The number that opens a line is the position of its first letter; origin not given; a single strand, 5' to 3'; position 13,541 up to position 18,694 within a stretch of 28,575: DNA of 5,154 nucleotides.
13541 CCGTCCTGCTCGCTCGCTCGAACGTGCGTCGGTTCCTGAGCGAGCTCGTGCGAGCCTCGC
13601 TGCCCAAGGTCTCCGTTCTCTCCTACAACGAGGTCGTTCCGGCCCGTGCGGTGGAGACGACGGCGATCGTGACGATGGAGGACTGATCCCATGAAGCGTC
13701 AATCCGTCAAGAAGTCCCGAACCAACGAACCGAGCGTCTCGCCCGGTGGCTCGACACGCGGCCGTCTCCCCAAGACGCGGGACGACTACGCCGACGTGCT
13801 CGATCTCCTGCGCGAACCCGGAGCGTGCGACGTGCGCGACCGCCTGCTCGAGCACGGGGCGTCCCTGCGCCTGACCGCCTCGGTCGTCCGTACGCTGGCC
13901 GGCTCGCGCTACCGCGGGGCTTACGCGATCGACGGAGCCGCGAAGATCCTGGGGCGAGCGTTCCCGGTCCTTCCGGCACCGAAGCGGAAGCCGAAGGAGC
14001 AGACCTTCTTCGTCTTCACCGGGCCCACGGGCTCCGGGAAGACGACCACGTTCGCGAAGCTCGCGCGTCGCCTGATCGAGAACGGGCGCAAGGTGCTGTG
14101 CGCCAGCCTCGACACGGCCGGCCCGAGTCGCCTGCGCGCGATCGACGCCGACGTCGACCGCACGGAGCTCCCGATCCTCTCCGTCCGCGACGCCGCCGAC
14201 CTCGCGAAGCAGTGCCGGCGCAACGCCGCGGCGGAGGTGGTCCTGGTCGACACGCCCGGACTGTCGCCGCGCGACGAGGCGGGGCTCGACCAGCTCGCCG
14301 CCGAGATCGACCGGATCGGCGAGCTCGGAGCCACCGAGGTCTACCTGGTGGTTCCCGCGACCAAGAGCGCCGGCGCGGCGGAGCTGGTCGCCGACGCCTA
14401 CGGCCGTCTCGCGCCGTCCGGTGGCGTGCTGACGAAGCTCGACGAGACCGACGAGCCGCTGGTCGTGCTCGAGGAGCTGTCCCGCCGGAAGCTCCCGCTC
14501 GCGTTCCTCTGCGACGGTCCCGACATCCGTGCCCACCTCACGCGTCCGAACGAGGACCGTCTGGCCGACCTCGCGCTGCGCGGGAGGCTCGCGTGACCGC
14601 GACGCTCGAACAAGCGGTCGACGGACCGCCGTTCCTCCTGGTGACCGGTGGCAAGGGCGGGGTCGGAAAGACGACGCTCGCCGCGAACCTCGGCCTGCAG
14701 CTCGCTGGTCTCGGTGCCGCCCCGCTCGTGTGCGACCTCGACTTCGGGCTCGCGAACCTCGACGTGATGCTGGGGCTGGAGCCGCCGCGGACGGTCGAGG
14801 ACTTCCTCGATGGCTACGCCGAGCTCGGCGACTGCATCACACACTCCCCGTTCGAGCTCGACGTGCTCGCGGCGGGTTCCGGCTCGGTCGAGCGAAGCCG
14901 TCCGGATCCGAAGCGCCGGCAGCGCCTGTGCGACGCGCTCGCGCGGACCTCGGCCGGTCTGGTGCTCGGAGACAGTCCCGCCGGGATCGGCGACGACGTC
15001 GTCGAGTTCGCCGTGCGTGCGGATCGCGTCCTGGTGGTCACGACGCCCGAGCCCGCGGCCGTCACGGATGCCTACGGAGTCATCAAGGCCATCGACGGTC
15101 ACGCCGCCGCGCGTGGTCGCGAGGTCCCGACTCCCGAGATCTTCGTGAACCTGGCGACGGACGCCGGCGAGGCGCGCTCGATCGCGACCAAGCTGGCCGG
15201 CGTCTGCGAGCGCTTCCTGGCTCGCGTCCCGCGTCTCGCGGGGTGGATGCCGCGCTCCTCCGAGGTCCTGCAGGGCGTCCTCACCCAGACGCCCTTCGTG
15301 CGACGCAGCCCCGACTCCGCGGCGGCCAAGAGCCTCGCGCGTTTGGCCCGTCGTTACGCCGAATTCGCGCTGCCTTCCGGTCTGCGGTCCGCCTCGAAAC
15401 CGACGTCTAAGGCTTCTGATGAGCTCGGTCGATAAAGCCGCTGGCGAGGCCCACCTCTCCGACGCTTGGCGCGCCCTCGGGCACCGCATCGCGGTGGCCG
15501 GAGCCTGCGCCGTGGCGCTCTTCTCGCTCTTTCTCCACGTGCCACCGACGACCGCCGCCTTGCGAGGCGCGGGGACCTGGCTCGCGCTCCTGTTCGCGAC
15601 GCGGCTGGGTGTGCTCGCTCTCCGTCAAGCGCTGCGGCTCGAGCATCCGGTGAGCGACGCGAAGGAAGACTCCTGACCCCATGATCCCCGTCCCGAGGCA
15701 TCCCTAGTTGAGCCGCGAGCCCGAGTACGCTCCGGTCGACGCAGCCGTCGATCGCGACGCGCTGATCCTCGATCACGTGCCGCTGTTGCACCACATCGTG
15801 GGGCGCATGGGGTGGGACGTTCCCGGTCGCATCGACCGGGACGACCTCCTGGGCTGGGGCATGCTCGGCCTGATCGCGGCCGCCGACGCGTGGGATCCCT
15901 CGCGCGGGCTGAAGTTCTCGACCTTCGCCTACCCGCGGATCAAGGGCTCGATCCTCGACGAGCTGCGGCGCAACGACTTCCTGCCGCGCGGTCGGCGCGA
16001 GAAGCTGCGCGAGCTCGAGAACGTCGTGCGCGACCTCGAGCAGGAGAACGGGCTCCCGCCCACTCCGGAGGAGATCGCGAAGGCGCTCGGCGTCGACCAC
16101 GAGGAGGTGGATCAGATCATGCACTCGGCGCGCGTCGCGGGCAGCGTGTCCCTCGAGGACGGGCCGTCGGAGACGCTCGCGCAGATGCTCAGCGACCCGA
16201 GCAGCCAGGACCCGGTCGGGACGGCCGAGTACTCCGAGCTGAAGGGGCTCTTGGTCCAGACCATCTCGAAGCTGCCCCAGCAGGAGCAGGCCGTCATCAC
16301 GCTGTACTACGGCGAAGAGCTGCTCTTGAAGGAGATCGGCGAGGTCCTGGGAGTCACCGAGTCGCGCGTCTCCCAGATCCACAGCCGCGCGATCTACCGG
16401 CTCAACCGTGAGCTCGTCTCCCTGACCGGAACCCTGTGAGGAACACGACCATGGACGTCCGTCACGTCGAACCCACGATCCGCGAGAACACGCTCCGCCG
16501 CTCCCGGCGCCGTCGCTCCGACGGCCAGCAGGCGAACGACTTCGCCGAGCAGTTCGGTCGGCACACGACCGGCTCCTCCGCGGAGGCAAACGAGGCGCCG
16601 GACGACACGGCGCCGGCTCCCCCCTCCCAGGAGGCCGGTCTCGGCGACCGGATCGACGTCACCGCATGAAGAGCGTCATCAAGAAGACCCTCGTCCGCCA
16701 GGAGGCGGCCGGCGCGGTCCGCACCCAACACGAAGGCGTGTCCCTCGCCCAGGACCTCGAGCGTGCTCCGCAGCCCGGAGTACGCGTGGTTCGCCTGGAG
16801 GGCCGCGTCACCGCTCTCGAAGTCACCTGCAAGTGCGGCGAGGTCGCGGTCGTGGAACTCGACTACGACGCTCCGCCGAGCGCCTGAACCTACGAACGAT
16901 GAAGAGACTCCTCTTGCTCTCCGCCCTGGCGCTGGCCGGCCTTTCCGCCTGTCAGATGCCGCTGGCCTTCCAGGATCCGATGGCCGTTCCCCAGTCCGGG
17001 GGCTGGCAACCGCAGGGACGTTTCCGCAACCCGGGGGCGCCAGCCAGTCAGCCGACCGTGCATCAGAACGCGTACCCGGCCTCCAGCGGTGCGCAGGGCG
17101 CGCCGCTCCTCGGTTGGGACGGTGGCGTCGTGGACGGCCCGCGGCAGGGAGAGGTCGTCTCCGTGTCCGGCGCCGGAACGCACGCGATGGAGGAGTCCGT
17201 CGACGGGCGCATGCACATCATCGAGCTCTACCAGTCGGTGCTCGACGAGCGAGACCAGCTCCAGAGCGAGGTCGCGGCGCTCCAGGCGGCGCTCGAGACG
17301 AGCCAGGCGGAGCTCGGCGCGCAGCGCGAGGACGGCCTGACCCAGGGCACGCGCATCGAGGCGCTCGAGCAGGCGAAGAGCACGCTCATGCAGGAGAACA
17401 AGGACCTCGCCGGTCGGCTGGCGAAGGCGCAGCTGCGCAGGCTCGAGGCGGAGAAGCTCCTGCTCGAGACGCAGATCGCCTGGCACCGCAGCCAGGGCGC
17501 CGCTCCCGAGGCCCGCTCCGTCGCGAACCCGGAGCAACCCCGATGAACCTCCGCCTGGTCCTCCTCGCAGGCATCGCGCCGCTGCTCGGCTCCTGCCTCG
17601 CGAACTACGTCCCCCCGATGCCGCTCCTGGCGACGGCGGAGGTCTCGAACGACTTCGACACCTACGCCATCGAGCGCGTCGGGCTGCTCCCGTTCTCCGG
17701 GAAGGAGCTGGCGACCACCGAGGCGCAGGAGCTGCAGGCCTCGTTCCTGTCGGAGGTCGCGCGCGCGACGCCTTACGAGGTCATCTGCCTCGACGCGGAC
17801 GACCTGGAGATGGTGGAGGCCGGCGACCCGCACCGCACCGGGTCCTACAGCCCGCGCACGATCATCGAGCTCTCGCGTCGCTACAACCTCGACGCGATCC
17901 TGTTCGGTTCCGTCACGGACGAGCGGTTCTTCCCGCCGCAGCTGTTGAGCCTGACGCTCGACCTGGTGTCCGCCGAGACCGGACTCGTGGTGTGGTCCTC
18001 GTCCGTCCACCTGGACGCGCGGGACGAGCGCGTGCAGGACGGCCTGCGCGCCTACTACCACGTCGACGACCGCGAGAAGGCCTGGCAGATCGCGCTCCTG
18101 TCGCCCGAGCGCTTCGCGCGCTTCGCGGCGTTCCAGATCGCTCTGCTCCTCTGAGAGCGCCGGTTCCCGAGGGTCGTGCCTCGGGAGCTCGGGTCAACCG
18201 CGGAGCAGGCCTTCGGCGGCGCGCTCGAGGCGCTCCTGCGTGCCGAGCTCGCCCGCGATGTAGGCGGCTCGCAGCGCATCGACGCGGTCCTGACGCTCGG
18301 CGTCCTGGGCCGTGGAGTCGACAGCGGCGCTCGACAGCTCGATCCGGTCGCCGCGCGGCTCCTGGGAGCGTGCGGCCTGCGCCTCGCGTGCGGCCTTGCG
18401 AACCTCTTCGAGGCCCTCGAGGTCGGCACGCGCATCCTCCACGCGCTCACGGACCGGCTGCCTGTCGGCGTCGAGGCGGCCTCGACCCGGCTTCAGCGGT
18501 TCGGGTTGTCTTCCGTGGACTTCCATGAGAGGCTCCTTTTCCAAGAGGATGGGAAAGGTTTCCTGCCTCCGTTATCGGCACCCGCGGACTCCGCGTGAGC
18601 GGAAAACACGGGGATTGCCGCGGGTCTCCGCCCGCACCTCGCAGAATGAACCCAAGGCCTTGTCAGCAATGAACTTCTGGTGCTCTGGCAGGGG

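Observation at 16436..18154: Four tightly coupled unassigned genes downstream of fliA: candidate lineage-specific flagellar components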

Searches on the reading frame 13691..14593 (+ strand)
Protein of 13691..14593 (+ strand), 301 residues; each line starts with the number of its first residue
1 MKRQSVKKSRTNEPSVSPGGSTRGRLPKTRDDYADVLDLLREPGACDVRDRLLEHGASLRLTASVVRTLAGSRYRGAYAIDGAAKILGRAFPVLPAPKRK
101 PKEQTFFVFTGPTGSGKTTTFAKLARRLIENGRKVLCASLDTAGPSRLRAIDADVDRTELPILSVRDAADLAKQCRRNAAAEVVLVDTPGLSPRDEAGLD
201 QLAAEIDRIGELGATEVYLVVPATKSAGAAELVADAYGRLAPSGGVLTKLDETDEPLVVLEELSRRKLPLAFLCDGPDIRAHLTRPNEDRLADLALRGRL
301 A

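Call 5: search_protein_families(library=pfam, proteins=[window:13691-14593:+], max_evalue=0.1)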
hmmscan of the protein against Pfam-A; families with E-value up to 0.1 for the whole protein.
window:13691-14593:+ (301 aa): 33 families (the best 25 are shown)
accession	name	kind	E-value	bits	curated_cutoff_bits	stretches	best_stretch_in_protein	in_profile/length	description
PF00448.28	SRP54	-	9.9e-22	78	22.7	1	106-294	3-193/196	SRP54-type protein, GTPase domain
PF25199.1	nSTAND_NTPase5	-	1.5e-06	28.6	34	1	99-176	36-113/145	Novel STAND NTPase 5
PF01656.29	CbiA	-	2.3e-05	24.8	25.4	1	108-258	3-91/125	CobQ/CobB/MinD/ParA nucleotide binding domain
PF13604.12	AAA_30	-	2.7e-05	24.4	27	1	104-188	18-96/191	AAA domain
PF13401.12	AAA_22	-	7.7e-05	23.5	27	1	103-150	4-49/130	AAA domain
PF00437.27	T2SSE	-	0.0001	21.6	24.9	1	103-136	141-174/370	Type II/IV secretion system protein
PF04851.21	ResIII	-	0.00015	22.1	22.5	1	102-136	21-57/164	Type III restriction enzyme, res subunit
PF03029.23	ATP_bind_1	-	0.0003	21.1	27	1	110-144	2-36/240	Conserved hypothetical ATP binding protein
PF20720.3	nSTAND3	-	0.0006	20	27.2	1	102-136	15-49/155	Novel STAND NTPase 3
PF13521.12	AAA_28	-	0.00064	20.4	27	1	107-190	2-83/164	AAA domain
PF13614.12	AAA_31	-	0.0014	19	27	1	114-146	12-44/177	AAA domain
PF16575.11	CLP1_P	-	0.0019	18.5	26.6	0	111-142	1-32/188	mRNA cleavage and polyadenylation factor CLP1 P-loop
PF02374.21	ArsA_ATPase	-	0.0029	17.3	24.3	1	105-143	2-40/305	Anion-transporting ATPase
PF13671.12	AAA_33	-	0.0038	18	27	1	107-207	2-96/143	AAA domain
PF13191.12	AAA_16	-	0.0045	17.9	32.6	1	106-215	26-129/167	AAA ATPase domain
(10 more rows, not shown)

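Call 6: search_protein_families(library=ncbifam, proteins=[window:13691-14593:+], max_evalue=0.1)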
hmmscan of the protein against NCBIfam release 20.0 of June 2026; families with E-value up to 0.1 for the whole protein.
window:13691-14593:+ (301 aa): 46 families (the best 25 are shown)
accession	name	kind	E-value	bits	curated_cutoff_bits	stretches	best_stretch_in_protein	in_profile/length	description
TIGR03499.1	FlhF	equivalog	5.4e-19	69.3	174.15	1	41-190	136-286/286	flagellar biosynthesis GTPase FlhF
NF009367.0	PRK12724.1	equivalog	2.2e-18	66.4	718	1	106-276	225-395/433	flagellar biosynthesis regulator FlhF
NF011312.0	PRK14723.1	equivalog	4.7e-18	65.1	951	1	42-296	124-379/768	flagellar biosynthesis regulator FlhF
NF011310.0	PRK14721.1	equivalog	4.2e-16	59.2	725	1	41-293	130-379/423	flagellar biosynthesis regulator FlhF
TIGR00959.1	ffh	equivalog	1.3e-13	50.6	473.2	1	100-292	95-290/428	signal recognition particle protein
NF011311.0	PRK14722.1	equivalog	2.6e-13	49.8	777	1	52-279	83-320/374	flagellar biosynthesis regulator FlhF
TIGR00064.1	ftsY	equivalog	3.1e-13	49.6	260.7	1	99-276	74-260/279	signal recognition particle-docking protein FtsY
NF009366.0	PRK12723.1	equivalog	2.8e-12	46.5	585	1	103-277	173-349/388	flagellar biosynthesis regulator FlhF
NF005230.0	PRK06731.1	equivalog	1.4e-08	34.3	553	1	104-292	86-274/281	flagellar biosynthesis regulator FlhF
NF009368.0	PRK12726.1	equivalog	3.6e-06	26.3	832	1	109-293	211-395/407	flagellar biosynthesis regulator FlhF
NF041546.1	ParA_partition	equivalog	1.9e-05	24.3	180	1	114-190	10-86/203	ParA family partition ATPase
TIGR01425.1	SRP54_euk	equivalog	2.2e-05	23.5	576.25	1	99-278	95-277/428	signal recognition particle protein SRP54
NF041000.1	ATPase_ComGA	equivalog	6.7e-05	22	300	1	102-136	126-161/267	competence type IV pilus ATPase ComGA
TIGR04291.1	arsen_driv_ArsA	equivalog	0.00051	18.9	650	1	104-143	3-42/565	arsenical pump-driving ATPase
NF010340.0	PRK13768.1-2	equivalog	0.00053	19.8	293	1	106-144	5-43/265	GTPase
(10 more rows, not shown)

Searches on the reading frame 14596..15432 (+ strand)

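Call 5: search_protein_families(library=pfam, proteins=[window:14596-15432:+], max_evalue=0.1)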
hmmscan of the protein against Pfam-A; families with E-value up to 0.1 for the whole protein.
window:14596-15432:+ (279 aa): 9 families
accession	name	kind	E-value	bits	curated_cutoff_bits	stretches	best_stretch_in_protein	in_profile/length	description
PF10609.15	ParA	-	2.7e-10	40.5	27.1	1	14-164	6-158/246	NUBPL iron-transfer P-loop NTPase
PF01656.29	CbiA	-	1e-09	38.9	25.4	1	15-158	2-54/125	CobQ/CobB/MinD/ParA nucleotide binding domain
PF13614.12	AAA_31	-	2.6e-07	31.2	27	1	17-93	7-86/177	AAA domain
PF06564.18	CBP_BcsQ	-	1.1e-05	25.6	21.3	1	14-154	4-150/234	Cellulose biosynthesis protein BcsQ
PF02374.21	ArsA_ATPase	-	1.3e-05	25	24.3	1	15-49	4-38/305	Anion-transporting ATPase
PF13479.12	AAA_24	-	4.2e-05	23.9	27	1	19-77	9-58/195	AAA domain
PF00142.24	Fer4_NifH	-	0.013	15.5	25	0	19-45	7-33/271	4Fe-4S iron sulfur cluster binding proteins, NifH/frxC family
PF13191.12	AAA_16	-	0.051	14.5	32.6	0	3-38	15-50/167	AAA ATPase domain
PF13481.12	AAA_25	-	0.054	13.6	27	0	16-40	37-60/195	AAA domain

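Call 6: search_protein_families(library=ncbifam, proteins=[window:14596-15432:+], max_evalue=0.1)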
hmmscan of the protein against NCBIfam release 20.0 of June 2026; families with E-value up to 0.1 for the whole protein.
window:14596-15432:+ (279 aa): 23 families
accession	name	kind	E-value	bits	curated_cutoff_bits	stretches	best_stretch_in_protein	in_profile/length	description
TIGR01969.1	minD_arch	subfamily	3.5e-31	108.3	201.75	1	16-255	5-231/251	cell division ATPase MinD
TIGR01968.1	minD_bact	equivalog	1e-27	97.1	212.9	1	14-253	4-235/261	septum site-determining protein MinD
NF008079.0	PRK10818.1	equivalog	2.3e-14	53.4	508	1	14-166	5-160/270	septum site-determining protein MinD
TIGR03371.1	cellulose_yhjQ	equivalog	6.4e-13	48.7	157.85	1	14-251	4-238/246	cellulose biosynthesis protein BcsQ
NF041136.1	MrpORP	equivalog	2e-08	33.9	450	1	14-63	8-57/365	iron-sulfur cluster carrier protein MrpORP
NF041546.1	ParA_partition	equivalog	6.8e-08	32.3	180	1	18-49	6-37/203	ParA family partition ATPase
TIGR03815.1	CpaE_hom_Actino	equivalog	7e-07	28.7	154.45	1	14-169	114-272/340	septum site-determining protein Ssd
NF008669.0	PRK11670.1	equivalog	1.5e-06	27.4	348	1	14-65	110-161/369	iron-sulfur cluster carrier protein ApbC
NF047398.1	AAA_KGGVGR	domain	4.6e-05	23.8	90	1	13-72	4-66/190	KGGVGR-motif variant AAA ATPase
TIGR00345.1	GET3_arsA_TRC40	subfamily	7.2e-05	22.4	135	1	17-45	2-30/299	TRC40/GET3/ArsA family transport-energizing ATPase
TIGR01007.1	eps_fam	subfamily_domain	0.00029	20.4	108.05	1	13-98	19-106/204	polysaccharide biosynthesis tyrosine autokinase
TIGR04291.1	arsen_driv_ArsA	equivalog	0.00039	19.2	650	1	14-41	322-349/565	arsenical pump-driving ATPase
NF053622.1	ATPseBagAMYCTU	equivalog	0.00052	19.5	400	1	16-48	11-43/325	ATPase BagA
TIGR01287.1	nifH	equivalog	0.00083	18.8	394.35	0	141-255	140-245/275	nitrogenase iron protein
TIGR03018.1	pepcterm_TyrKin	hypoth_equivalog_domain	0.0032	16.8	230.65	1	13-97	37-124/207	XrtA-associated tyrosine autokinase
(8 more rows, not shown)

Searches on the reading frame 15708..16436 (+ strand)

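Call 5: search_protein_families(library=pfam, proteins=[window:15708-16436:+], max_evalue=0.1)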
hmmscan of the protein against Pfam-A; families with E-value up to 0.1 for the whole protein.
window:15708-16436:+ (243 aa): 10 families
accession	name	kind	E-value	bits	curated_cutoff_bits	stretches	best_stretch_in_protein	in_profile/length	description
PF04545.22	Sigma70_r4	-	6.6e-20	70.8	24.1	1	186-232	2-48/50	Sigma-70, region 4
PF04539.22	Sigma70_r3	-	1.7e-14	54.1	25.3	1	98-169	1-74/78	Sigma-70 region 3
PF04542.20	Sigma70_r2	-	2.6e-14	53.2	24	1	19-90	1-69/71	Sigma-70 region 2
PF08281.18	Sigma70_r4_2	-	6.2e-11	42.2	25.7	1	181-232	3-54/54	Sigma-70, region 4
PF12802.13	MarR_2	-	0.0022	18.5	27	0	199-224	14-40/61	MarR family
PF13384.12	HTH_23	-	0.0056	16.9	24.6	0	205-227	18-40/50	Homeodomain-like domain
PF13545.12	HTH_Crp_2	-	0.011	16.1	27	0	113-148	18-53/70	Crp-like helix-turn-helix domain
PF22233.2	PhyR_sigma-like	-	0.031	14.5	27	0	119-141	21-43/50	Response regulator PhyR, sigma-like domain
PF16509.11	KORA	-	0.058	14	26.7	0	208-230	34-56/84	TrfB plasmid transcriptional repressor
PF01726.22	LexA_DNA_bind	-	0.081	13.2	23.7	0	102-130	10-38/65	LexA DNA binding domain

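Call 6: search_protein_families(library=ncbifam, proteins=[window:15708-16436:+], max_evalue=0.1)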
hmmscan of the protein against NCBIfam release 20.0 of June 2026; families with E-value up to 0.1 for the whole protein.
window:15708-16436:+ (243 aa): 76 families (the best 25 are shown)
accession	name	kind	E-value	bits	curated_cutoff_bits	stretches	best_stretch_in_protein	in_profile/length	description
TIGR02479.1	FliA_WhiG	subfamily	1.8e-68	230.6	189.6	1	19-236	1-223/224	FliA/WhiG family RNA polymerase sigma factor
NF004935.0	PRK06288.1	equivalog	7.3e-65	219.3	343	1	14-240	33-266/270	RNA polymerase sigma factor WhiG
NF005413.0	PRK06986.1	subfamily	6.1e-61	206.3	201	1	13-237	12-237/241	RNA polymerase sigma factor FliA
NF005809.0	PRK07670.1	equivalog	4.7e-56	190.1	326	1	17-236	26-250/255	FliA/WhiG family RNA polymerase sigma factor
NF004572.0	PRK05911.1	equivalog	5.7e-38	130.7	378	1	15-239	24-256/257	RNA polymerase sigma factor sigma-28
TIGR02937.1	sigma70-ECF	superfamily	2.5e-32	111.8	42.9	2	168-236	97-165/165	sigma-70 family RNA polymerase sigma factor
TIGR02980.1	SigBFG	subfamily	2e-30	106.2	234.35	1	16-236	5-226/227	SigB/SigF/SigG family RNA polymerase sigma factor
NF009091.0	PRK12427.1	equivalog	2.5e-29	102.6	339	1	10-229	11-224/233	FliA/WhiG family RNA polymerase sigma factor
TIGR02997.1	Sig70-cyanoRpoD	subfamily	1e-26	93.9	384.5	1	46-232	103-297/298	RNA polymerase sigma factor, RpoD/SigA family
TIGR02394.1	rpoS_proteo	equivalog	1.1e-24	87.5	378.7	1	46-237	75-275/285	RNA polymerase sigma factor RpoS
TIGR02393.1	RpoD_Cterm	equivalog_domain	2.5e-22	79.7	354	1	45-234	28-226/238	RNA polymerase sigma factor RpoD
NF004207.0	PRK05657.1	equivalog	5.4e-22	78.6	394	1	46-236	118-317/329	RNA polymerase sigma factor RpoS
NF004615.0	PRK05949.1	subfamily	4.5e-21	75.1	530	1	46-235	120-317/327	RNA polymerase sigma factor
NF006666.0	PRK09210.1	equivalog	2.1e-20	73.4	572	1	46-233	161-357/370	RNA polymerase sigma factor RpoD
NF005514.0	PRK07122.1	subfamily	2.2e-20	72.9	372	1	15-235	41-262/264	RNA polymerase sigma factor SigF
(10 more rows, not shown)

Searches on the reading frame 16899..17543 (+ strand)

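Call 5: search_protein_families(library=pfam, proteins=[window:16899-17543:+], max_evalue=0.1)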
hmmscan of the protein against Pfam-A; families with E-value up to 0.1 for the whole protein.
window:16899-17543:+ (215 aa): 5 families
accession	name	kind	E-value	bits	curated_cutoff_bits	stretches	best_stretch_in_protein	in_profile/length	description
PF19491.4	DUF6026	-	0.0023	18.2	26.6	1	115-137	26-48/51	Family of unknown function (DUF6026)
PF14362.11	DUF4407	-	0.014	15.2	31.3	1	110-199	135-231/297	Domain of unknown function (DUF4407)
PF10473.14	CENP-F_leu_zip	-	0.03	14.8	34.5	1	105-187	6-88/140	Leucine-rich repeats of kinetochore protein Cenp-F/LEK1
PF17098.10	Wtap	-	0.034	14.5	35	1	119-194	55-128/155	WTAP/Mum2p family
PF14775.11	NYD-SP28_assoc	-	0.062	13.8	27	0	108-130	25-47/60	Sperm tail C-terminal domain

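Call 6: search_protein_families(library=ncbifam, proteins=[window:16899-17543:+], max_evalue=0.1)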
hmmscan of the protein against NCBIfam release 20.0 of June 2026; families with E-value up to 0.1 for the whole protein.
window:16899-17543:+ (215 aa): 2 families
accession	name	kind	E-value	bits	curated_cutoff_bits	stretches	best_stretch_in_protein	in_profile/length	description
NF040738.1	nickel_Mua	equivalog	0.0083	16.2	75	1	109-181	18-90/185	nickel-binding protein Mua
NF033885.1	conj_TraP_IncI1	equivalog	0.038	13.7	135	1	111-181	74-144/217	conjugal transfer protein TraP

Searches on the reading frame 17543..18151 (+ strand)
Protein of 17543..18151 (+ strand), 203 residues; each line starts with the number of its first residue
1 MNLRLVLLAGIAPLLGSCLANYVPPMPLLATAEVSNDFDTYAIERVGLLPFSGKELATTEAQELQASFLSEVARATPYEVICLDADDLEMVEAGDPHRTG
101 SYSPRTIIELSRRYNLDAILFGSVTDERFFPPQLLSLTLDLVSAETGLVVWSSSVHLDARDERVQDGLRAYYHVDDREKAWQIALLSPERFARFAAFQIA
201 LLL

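Call 5: search_protein_families(library=pfam, proteins=[window:17543-18151:+], max_evalue=0.1)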
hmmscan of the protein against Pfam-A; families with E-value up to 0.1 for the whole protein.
window:17543-18151:+ (203 aa): 1 family
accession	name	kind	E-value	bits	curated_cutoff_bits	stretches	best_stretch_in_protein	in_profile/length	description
PF13036.11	LpoB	-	0.031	14.6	22.3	1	93-154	79-144/147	Peptidoglycan-synthase activator LpoB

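Call 6: search_protein_families(library=ncbifam, proteins=[window:17543-18151:+], max_evalue=0.1)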
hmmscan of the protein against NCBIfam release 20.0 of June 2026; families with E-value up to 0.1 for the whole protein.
window:17543-18151:+ (203 aa): 1 family
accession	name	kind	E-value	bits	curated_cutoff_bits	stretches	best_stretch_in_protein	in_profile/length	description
TIGR02722.1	lp_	equivalog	0.077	13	110.55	0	95-153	121-183/189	penicillin-binding protein activator LpoB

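Call 10: find_homologous_proteins(query=window:17543-18151:+, max_evalue=0.001)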
Query window:17543-18151:+ (203 aa): 201 proteins with E <= 0.001 among 1418 candidates; the best 120 are listed.
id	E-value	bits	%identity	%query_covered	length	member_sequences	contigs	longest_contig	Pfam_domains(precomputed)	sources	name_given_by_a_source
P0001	3.1e-127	440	100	100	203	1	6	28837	-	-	-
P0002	2.4e-83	297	68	99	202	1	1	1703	-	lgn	-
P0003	1.7e-82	294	70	93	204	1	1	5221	-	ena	-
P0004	2.6e-82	293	66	100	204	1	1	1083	-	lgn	-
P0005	3.8e-79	283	65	99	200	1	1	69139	-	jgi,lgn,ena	-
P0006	1.6e-77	278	64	97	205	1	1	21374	-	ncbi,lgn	-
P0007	9.4e-77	275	64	93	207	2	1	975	-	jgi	-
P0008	1.6e-76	274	62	100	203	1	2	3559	-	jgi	-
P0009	2.5e-75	271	64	94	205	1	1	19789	-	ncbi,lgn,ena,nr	ncbi:MAG TPA: hypothetical protein ENJ09_14895 [Planctomycetes bacterium]|nr:hypothetical protein [P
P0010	2.6e-75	271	63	92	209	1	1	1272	-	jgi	jgi:hypothetical protein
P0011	3.8e-75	270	63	93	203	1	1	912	-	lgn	-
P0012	2.5e-73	264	61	98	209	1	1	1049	-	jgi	jgi:hypothetical protein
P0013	2.1e-72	261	63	92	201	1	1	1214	-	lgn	-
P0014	2.3e-72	261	60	99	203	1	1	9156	-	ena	-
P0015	5.4e-72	260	61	92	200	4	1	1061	-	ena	-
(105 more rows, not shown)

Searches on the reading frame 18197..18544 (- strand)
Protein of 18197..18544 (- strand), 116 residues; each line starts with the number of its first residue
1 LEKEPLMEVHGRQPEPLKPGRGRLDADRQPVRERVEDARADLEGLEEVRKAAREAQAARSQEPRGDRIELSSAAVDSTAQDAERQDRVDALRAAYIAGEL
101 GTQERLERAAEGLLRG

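Call 5: search_protein_families(library=pfam, proteins=[window:18197-18544:-], max_evalue=0.1)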
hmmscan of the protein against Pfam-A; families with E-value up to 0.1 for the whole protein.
window:18197-18544:- (116 aa): 2 families
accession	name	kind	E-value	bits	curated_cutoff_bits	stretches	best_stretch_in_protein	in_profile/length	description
PF04316.19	FlgM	-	0.0032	18.1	25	1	66-100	1-42/55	Anti-sigma-28 factor, FlgM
PF08044.16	DUF1707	-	0.017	15.6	27.6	1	79-110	3-34/53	DUF1707 SHOCT-like domain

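Call 6: search_protein_families(library=ncbifam, proteins=[window:18197-18544:-], max_evalue=0.1)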
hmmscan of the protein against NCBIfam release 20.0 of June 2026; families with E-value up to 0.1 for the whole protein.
window:18197-18544:- (116 aa): 2 families
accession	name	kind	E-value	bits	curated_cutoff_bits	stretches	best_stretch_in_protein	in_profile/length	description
TIGR03156.1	GTP_HflX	equivalog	0.06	12.3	216.75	1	19-58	147-186/351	GTPase HflX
TIGR03824.1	FlgM_jcvi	equivalog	0.079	13.7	40.75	0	47-100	22-82/98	flagellar biosynthesis anti-sigma factor FlgM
